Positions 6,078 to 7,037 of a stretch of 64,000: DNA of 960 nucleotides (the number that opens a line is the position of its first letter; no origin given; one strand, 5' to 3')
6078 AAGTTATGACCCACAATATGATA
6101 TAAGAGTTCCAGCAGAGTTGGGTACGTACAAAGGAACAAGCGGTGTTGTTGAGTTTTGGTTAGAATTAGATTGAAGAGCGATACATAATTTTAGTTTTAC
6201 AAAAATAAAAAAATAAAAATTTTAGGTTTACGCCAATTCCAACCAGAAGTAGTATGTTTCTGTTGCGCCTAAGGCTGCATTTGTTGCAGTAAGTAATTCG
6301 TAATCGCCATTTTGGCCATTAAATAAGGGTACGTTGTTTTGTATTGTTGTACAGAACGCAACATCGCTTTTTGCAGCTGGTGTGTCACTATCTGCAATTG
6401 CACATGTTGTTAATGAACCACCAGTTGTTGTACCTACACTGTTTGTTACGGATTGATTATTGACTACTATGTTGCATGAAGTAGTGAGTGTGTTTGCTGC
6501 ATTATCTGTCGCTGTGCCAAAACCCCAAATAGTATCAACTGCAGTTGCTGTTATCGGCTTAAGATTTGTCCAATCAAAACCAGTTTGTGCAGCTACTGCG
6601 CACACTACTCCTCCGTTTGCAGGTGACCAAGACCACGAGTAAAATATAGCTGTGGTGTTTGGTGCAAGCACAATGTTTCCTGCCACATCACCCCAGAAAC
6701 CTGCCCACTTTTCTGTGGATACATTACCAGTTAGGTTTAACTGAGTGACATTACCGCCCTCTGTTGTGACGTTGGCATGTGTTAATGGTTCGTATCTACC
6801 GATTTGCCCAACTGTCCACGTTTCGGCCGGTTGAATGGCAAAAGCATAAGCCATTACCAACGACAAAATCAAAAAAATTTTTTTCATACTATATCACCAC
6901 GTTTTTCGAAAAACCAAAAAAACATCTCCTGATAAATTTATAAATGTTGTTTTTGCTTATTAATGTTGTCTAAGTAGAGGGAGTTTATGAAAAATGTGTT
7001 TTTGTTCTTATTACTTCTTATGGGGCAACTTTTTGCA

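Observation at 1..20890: A ~21 kb island encoding ten secreted or membrane-anchored proteins assembled from a shared set of shuffled modules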

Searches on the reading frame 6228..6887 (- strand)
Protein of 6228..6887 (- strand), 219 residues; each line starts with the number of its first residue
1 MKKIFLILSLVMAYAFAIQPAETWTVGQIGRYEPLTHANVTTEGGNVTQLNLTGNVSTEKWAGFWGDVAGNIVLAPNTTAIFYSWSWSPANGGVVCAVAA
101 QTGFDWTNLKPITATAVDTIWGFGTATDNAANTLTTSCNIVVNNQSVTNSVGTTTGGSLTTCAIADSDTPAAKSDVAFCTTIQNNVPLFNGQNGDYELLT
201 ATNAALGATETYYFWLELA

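Call 5: search_protein_families(library=pfam, proteins=[window:6231-6887:-], max_evalue=0.01)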
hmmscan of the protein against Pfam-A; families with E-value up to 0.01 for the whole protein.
window:6231-6887:- (219 aa): 0 families

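Call 12: find_encoding_contigs(protein=window:6228-6887:-, flank=10000, max_places=10)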
Protein window:6228-6887:- (219 aa): 7 contigs read that carry it; 6 places shown.
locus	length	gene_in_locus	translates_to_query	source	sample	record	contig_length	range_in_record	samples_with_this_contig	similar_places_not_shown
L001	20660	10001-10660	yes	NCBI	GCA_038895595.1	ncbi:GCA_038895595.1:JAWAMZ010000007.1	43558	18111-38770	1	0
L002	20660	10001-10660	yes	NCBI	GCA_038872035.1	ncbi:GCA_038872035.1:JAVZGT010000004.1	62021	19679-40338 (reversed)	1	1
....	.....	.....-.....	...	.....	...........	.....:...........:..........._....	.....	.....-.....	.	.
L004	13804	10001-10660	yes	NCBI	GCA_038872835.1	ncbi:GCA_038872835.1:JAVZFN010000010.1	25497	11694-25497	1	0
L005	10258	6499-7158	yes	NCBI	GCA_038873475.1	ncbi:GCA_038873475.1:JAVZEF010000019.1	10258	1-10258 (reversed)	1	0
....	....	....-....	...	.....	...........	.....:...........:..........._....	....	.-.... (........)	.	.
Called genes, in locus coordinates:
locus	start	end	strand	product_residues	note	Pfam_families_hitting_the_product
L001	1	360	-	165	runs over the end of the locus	-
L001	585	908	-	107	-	-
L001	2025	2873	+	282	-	PF03891:DUF333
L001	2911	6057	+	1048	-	PF13229:Beta_helix, PF05048:NosD, PF13229:Beta_helix, PF05048:NosD, PF13229:Beta_helix, PF05048:NosD, PF13229:Beta_helix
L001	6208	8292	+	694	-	-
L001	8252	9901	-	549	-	-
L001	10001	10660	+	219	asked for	-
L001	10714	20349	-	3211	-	PF00082:Peptidase_S8, PF13229:Beta_helix, PF05048:NosD, PF13229:Beta_helix, PF05048:NosD, PF13229:Beta_helix, PF05048:NosD, PF13229:Beta_helix, +15 more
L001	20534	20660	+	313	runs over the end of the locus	PF00297:Ribosomal_L3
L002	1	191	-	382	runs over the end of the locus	-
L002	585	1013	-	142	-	-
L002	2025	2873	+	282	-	PF03891:DUF333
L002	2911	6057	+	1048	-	PF13229:Beta_helix, PF05048:NosD, PF13229:Beta_helix, PF05048:NosD, PF13229:Beta_helix, PF05048:NosD, PF13229:Beta_helix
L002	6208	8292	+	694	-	-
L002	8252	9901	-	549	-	-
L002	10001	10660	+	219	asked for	-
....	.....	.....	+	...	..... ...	-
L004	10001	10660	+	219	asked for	-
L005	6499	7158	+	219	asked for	-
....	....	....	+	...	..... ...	-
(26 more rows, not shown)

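Call 17: search_protein_families(library=ncbifam, proteins=[L001:10717-20349:-, window:6231-6887:-], max_evalue=0.1)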
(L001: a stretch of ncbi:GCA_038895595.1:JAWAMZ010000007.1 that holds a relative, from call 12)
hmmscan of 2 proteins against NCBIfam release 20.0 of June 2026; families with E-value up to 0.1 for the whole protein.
L001:10717-20349:- (3211 aa): 5 families
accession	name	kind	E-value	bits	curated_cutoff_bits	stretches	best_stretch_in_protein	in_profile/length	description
TIGR04247.1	NosD_copper_fam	subfamily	2e-40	138.5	300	9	1902-2051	134-286/377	nitrous oxide reductase family maturation protein NosD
TIGR03804.1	para_beta_helix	repeat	7.7e-38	127.9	19.45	15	2902-2945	1-43/44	parallel beta-helix repeat protein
TIGR03921.1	T7SS_mycosin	equivalog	7.4e-28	97.7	278.75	1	293-534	11-286/353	type VII secretion-associated serine protease mycosin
NF049966.1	QH_SP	equivalog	8e-17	61.3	165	1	299-512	2-209/219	subtilisin-like serine protease QhpE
TIGR03895.1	protease_PatA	subfamily_domain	3.6e-07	29.3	421.05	1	341-499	17-181/606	PatA/PatG family cyanobactin maturation protease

window:6231-6887:- (219 aa): 0 families

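Call 18: search_protein_families(library=pfam, proteins=[L001:16720-20349:-], max_evalue=0.1)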
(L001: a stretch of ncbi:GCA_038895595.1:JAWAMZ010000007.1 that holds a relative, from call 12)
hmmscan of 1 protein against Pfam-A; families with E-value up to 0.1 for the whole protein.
L001:16720-20349:- (1210 aa): 2 families
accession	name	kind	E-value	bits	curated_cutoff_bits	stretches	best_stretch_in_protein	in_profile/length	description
PF00082.27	Peptidase_S8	-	3.1e-32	112.5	21.8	1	294-514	1-273/288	Subtilase family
PF22058.2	X25_BaPul_like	-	0.042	14.4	27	0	1042-1078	17-52/87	Pullulanase X25 domain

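Call 19: find_homologous_proteins(query=window:6231-6887:-, max_evalue=0.001)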
Query window:6231-6887:- (219 aa): 78 proteins with E <= 0.001 among 435 candidates.
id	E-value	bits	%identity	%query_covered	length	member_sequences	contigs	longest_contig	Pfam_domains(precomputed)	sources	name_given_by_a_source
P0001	1.2e-133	461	95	100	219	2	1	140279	-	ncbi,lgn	ncbi:MAG: hypothetical protein QW255_01630 [Candidatus Bilamarchaeaceae archaeon]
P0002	2.2e-83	297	62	99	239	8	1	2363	-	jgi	-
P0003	9.9e-82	292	64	99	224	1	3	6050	-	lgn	-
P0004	1.0e-78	282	62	98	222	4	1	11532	-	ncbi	ncbi:MAG: hypothetical protein QW171_04755 [Candidatus Bilamarchaeaceae archaeon]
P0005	6.3e-78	279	57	99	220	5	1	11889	-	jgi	-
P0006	3.1e-77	277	60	100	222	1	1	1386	-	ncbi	-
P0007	4.3e-77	277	59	100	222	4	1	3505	-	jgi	-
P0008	2.0e-76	274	59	99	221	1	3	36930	-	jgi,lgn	-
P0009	1.8e-75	271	59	100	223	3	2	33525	-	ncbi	ncbi:MAG: hypothetical protein QXY05_01490 [Candidatus Anstonellales archaeon]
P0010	8.1e-74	266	58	100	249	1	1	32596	-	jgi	-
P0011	2.3e-73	264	58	100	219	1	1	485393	-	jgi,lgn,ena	-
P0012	3.4e-73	264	59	100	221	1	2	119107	-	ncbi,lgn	ncbi:MAG: hypothetical protein ABII71_00335 [Candidatus Micrarchaeota archaeon]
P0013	7.5e-73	263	56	100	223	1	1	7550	-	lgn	-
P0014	1.1e-72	262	58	100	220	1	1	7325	-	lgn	-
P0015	1.3e-72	262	56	100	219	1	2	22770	-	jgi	-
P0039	1.6e-63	232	54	92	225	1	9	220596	-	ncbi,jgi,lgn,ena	-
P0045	3.6e-62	228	52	100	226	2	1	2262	-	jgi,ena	-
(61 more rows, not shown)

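Call 20: find_encoding_contigs(protein=P0011, flank=10000, max_places=2)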
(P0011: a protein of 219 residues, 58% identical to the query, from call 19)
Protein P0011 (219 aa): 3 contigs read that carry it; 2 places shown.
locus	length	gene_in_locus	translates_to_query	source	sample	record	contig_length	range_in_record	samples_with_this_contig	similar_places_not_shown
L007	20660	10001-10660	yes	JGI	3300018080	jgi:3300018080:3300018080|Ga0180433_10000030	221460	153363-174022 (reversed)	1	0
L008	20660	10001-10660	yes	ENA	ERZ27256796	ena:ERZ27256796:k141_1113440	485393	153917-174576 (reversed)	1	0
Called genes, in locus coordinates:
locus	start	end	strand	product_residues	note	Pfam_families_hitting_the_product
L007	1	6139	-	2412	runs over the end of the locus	PF05048:NosD, PF13229:Beta_helix, PF05048:NosD, PF13229:Beta_helix, PF05048:NosD, PF13229:Beta_helix, PF05048:NosD (weak), PF13229:Beta_helix (weak)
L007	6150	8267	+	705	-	-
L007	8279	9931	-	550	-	-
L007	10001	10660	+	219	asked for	-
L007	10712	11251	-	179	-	PF01467:CTP_transf_like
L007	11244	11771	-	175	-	PF12746:GNAT_acetyltran (weak), PF13420:Acetyltransf_4, PF13302:Acetyltransf_3, PF13673:Acetyltransf_10, PF00583:Acetyltransf_1, PF13508:Acetyltransf_7, PF08445:FR47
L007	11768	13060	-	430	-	PF01336:tRNA_anti-codon, PF00152:tRNA-synt_2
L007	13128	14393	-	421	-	PF00009:GTP_EFTU, PF01926:MMR_HSR1 (faint), PF14578:GTP_EFTU_D4 (weak), PF03144:GTP_EFTU_D2, PF03143:GTP_EFTU_D3, PF22594:GTP-eEF1A_C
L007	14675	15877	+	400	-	-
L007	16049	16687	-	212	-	PF00318:Ribosomal_S2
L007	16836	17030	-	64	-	PF01194:RNA_pol_N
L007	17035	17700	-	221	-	PF00380:Ribosomal_S9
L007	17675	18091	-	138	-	PF00572:Ribosomal_L13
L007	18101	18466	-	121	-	PF17135:Ribosomal_L18, PF00828:Ribosomal_L27A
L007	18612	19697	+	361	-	-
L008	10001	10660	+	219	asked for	-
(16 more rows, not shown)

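Call 21: find_encoding_contigs(protein=P0039, flank=10000, max_places=2)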
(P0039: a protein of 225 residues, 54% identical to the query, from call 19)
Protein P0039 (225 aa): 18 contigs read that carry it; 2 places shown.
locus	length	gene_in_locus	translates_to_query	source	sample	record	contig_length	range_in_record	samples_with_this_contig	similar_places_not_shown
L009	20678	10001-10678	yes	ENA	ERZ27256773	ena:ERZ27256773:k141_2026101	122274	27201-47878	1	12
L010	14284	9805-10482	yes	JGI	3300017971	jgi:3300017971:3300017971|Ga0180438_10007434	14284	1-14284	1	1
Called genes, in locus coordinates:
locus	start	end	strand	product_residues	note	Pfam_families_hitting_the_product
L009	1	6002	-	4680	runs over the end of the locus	PF13385:Laminin_G_3, PF13229:Beta_helix, PF13385:Laminin_G_3, PF13229:Beta_helix, PF05048:NosD, PF13229:Beta_helix, PF05048:NosD, PF05048:NosD, +15 more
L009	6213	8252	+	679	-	-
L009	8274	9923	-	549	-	-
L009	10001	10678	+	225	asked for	-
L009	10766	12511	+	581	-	PF00009:GTP_EFTU, PF01926:MMR_HSR1 (weak), PF03144:GTP_EFTU_D2 (faint), PF11987:IF-2, PF14578:GTP_EFTU_D4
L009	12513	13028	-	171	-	PF06559:DCD_N, PF22769:DCD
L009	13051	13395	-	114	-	PF01981:PTH2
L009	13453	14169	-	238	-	-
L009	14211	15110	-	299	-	-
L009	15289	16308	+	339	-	PF09376:NurA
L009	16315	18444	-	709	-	-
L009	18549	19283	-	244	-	-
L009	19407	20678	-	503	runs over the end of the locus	PF00391:PEP-utilizers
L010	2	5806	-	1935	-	?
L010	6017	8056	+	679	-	-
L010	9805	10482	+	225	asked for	-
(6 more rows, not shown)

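Call 22: find_encoding_contigs(protein=P0012, flank=10000, max_places=2)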
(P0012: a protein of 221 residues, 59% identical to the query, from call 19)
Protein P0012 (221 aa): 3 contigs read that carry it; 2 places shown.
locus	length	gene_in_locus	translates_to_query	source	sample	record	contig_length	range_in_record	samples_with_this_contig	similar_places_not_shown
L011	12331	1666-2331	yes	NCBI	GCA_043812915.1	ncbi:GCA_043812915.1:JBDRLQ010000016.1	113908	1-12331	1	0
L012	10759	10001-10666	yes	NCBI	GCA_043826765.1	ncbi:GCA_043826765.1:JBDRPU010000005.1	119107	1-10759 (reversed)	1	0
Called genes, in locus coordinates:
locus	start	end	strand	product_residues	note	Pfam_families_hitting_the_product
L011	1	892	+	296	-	PF08245:Mur_ligase_M, PF02875:Mur_ligase_C, PF27239:FOL3_C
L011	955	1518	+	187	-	PF08745:PIN_5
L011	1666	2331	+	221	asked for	-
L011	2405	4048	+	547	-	-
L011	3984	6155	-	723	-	PF13620:CarboxypepD_reg (faint)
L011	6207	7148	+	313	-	PF13385:Laminin_G_3, PF02210:Laminin_G_2 (weak)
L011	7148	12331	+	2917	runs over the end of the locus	PF05048:NosD (weak), PF13229:Beta_helix, PF05048:NosD, PF13229:Beta_helix, PF05048:NosD, PF13229:Beta_helix, PF05048:NosD, PF13229:Beta_helix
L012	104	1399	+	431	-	-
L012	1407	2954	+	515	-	-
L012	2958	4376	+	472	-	-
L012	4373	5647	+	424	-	-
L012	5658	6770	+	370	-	-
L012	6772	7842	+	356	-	-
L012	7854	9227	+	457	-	PF08245:Mur_ligase_M, PF02875:Mur_ligase_C, PF27239:FOL3_C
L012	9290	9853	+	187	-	PF08745:PIN_5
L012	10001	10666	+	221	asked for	-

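Call 34: predict_structure(alignment_id=A1)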
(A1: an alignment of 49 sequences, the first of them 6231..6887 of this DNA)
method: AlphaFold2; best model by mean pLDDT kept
length: 219 residues; sequences in the alignment: 49
mean_pLDDT: 80.1   pTM: 0.76
mean pLDDT of the five models: 80.1, 78.7, 77.6, 72.0, 71.0
residues with pLDDT >= 90: 99; 70-90: 72; 50-70: 25; < 50: 23
segments of 3 or more residues with pLDDT < 50: 33-55
pLDDT, mean of each block of 10 residues (from residue 1): 74 63 64 38 30 51 87 73 85 92 92 97 88 96 96 91 97 97 93 92 81 86
secondary structure, 60 per line:
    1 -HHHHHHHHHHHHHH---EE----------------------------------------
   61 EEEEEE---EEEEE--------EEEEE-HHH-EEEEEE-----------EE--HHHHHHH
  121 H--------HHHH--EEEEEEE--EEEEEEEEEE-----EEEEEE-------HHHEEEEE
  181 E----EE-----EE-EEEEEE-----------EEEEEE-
elements in order: H2-15 E61-66 E70-74 E83-87 E93-98 H114-121 H130-133 E136-142 E145-154 E160-165 E176-181 E196-201 E213-218

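Call 36: fold_search(model_id=the predicted structure, library=pdb)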
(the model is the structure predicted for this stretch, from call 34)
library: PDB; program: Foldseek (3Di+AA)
matches with E <= 10: 43; with E <= 0.001: 0
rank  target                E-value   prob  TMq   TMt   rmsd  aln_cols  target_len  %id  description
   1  6e1r_B                2.2e+00  0.02  0.13  0.07  18.8       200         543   10  Crystal structure of the Acinetobacter phage vB_ApiP_P1 tailspike protein (released 2019-07-17)
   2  8xck_F                2.4e+00  0.01  0.09  0.08  24.8       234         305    8  Closed state of central tail fiber of bacteriophage lambda (released 2024-05-01)
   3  3l57_A                2.6e+00  0.02  0.10  0.10  14.6        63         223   14  Crystal Structure of the Plasmid pCU1 TraI Relaxase Domain (released 2010-05-19)
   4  6stu_A                3.1e+00  0.02  0.15  0.16  13.4       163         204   10  Adenovirus 30 Fiber Knob protein (released 2020-09-16)
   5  6e1r_A                3.3e+00  0.01  0.13  0.07  18.1       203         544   10  Crystal structure of the Acinetobacter phage vB_ApiP_P1 tailspike protein (released 2019-07-17)
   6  4yg3                  3.5e+00  0.01  0.12  0.15  15.4       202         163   14  Structural basis of glycan recognition in neonate-specific rotaviruses (released 2015-09-30)
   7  8y6v_a                4.2e+00  0.01  0.08  0.04  12.8        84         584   13  Near-atomic structure of icosahedrally averaged jumbo bacteriophage PhiKZ capsid (released 2024-08-14)
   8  2fpn                  4.4e+00  0.01  0.15  0.15  11.0       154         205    6  The crystal structure of the ywmB protein from Bacillus subtilis (released 2006-03-14)
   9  6stu_F                4.4e+00  0.01  0.15  0.16  13.6       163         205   11  Adenovirus 30 Fiber Knob protein (released 2020-09-16)
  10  7eel_H                4.4e+00  0.01  0.13  0.18  18.6       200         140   12  Cyanophage Pam1 capsid asymmetric unit (released 2021-10-20)
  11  9r6q_A                4.4e+00  0.01  0.11  0.10  14.6       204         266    5  Local refinement of the N-terminal domain (NTD) and receptor binding domain (RBD) from the Porcine hemagglutinating en (released 2025-08-06)
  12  3epb_A                4.7e+00  0.01  0.19  0.17  15.6       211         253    8  Human AdoMetDC E256Q mutant complexed with putrescine (released 2008-12-23)
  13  4w6r_A                4.7e+00  0.01  0.07  0.08  10.8        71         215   15  Crystal Structure of Full-Length Split GFP Mutant D102C Disulfide Dimer, P 1 Space Group (released 2015-02-18)
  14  6zlz_D                5.0e+00  0.01  0.11  0.08  20.1       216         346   13  Crystal Structure of Merkel Cell Polyomavirus Virus-like Particle (released 2020-08-05)
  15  7khu_B                5.6e+00  0.01  0.16  0.20  12.9       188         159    7  Crystal structure of the carbohydrate-binding domain VP8* of human P[4] rotavirus strain BM5265 in complex with LNDFH  (released 2021-08-18)
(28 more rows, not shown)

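Call 39: search_protein_representatives(alignment_id=A1)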
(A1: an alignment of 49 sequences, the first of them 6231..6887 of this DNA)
Query: 49 sequences, 224 profile positions. Proteins with E-value up to 0.001 (for the whole library): 1284; up to 1e-10: 955; up to 1e-30: 214. The best 150 are listed.
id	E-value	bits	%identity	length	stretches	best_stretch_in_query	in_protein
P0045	1.4e-95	335.4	-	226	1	1-224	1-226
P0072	7.5e-80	284.0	-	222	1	1-224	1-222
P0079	1.8e-72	259.9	-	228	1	6-224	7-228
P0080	4.4e-71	255.3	-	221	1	1-224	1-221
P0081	5.9e-64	232.0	-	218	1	1-224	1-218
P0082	4.1e-60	219.4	-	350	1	5-224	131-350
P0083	7.2e-60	218.6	-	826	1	5-224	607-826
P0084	1.2e-59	217.9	-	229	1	4-224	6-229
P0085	2.7e-59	216.8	-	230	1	5-223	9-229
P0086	5.4e-59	215.8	-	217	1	1-223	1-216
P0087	8.8e-59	215.1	-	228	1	1-224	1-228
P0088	1.2e-58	214.6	-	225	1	6-224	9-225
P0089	1.2e-58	214.6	-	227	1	1-223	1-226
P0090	2.2e-58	213.8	-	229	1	1-223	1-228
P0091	2.2e-57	210.5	-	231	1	7-224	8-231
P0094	7.5e-57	208.8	-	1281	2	25-224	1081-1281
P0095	1.2e-56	208.1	-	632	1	27-223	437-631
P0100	4.4e-56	206.3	-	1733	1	24-223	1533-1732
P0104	7.3e-56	205.5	-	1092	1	25-223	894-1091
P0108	2.1e-55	204.0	-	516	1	12-224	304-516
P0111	9.5e-55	201.9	-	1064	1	22-223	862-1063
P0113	1.2e-54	201.6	-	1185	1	16-224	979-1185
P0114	2.5e-54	200.5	-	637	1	20-224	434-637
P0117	5.6e-54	199.4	-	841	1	21-224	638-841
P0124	4.7e-53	196.3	-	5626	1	12-224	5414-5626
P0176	4.1e-46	173.7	-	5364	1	16-223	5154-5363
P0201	6.6e-41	156.6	-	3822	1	17-224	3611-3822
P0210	1.9e-39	151.8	-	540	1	32-221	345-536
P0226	1.3e-37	145.8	-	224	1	1-224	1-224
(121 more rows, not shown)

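Call 41: search_protein_families(library=pfam, proteins=[P0083, P0095, P0104, P0108, P0111, P0113, P0114, P0117, P0100, P0094], max_evalue=0.0001)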
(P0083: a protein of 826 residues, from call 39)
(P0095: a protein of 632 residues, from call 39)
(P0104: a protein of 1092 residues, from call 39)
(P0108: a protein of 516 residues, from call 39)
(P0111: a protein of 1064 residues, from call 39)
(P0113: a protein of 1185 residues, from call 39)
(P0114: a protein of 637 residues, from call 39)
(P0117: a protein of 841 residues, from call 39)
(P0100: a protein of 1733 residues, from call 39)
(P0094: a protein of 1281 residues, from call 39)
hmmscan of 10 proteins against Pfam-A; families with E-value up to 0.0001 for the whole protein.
P0083 (826 aa): 1 family
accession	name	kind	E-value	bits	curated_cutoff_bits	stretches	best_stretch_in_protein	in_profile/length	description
PF13229.12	Beta_helix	-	5.9e-06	26.4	25.9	1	67-174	32-140/158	Right handed beta helix region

P0095 (632 aa): 0 families

P0104 (1092 aa): 1 family
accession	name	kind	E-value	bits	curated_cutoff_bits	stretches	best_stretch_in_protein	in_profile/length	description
PF22701.2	Mala_s_1-like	-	9.2e-07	29.2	27.5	0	187-309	33-152/195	Mal s 1 allergenic protein-like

P0108 (516 aa): 2 families
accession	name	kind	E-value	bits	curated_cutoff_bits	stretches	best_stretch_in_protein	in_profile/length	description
PF13229.12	Beta_helix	-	1.6e-13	51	25.9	1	8-154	11-154/158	Right handed beta helix region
PF05048.19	NosD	-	1.8e-08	34.5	23.6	1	4-117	67-173/212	Periplasmic copper-binding protein (NosD)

P0111 (1064 aa): 2 families
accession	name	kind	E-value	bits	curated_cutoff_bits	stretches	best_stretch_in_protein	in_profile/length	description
PF13385.13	Laminin_G_3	-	7.7e-23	81.7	27.6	1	135-300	1-150/151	Concanavalin A-like lectin/glucanases superfamily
PF02973.23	Sialidase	-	8.8e-07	29.1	26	1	207-301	87-182/189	Sialidase, N-terminal domain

P0113 (1185 aa): 2 families
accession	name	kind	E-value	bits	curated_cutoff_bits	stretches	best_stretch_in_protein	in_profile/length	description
PF13229.12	Beta_helix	-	5.1e-10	39.6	25.9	2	115-202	28-114/158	Right handed beta helix region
PF05048.19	NosD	-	3.7e-09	36.8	23.6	1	739-847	14-118/212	Periplasmic copper-binding protein (NosD)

P0114 (637 aa): 2 families
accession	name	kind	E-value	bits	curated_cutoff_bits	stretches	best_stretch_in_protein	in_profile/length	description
PF13229.12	Beta_helix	-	1.1e-09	38.6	25.9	1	169-283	23-138/158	Right handed beta helix region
PF05048.19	NosD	-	2.4e-09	37.4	23.6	1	168-290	15-135/212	Periplasmic copper-binding protein (NosD)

P0117 (841 aa): 1 family
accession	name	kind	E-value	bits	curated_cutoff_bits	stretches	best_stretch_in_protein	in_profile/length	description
PF13229.12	Beta_helix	-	8.5e-05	22.7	25.9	1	340-489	3-138/158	Right handed beta helix region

P0100 (1733 aa): 2 families
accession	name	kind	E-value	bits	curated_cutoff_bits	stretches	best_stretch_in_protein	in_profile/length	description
PF05048.19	NosD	-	1.8e-79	266.6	23.6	6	831-971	75-212/212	Periplasmic copper-binding protein (NosD)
PF13229.12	Beta_helix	-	2.7e-57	193.2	25.9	6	727-853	2-128/158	Right handed beta helix region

P0094 (1281 aa): 3 families
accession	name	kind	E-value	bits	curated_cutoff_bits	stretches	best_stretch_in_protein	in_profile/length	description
PF13385.13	Laminin_G_3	-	3.3e-35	121.9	27.6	1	264-420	1-150/151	Concanavalin A-like lectin/glucanases superfamily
PF22633.2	F5_F8_type_C_2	-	2.7e-09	38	27.8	1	136-224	2-91/91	NedA-like, galactose-binding domain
PF00754.31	F5_F8_type_C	-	7.1e-09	36.3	28.2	1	123-239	3-125/127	F5/8 type C domain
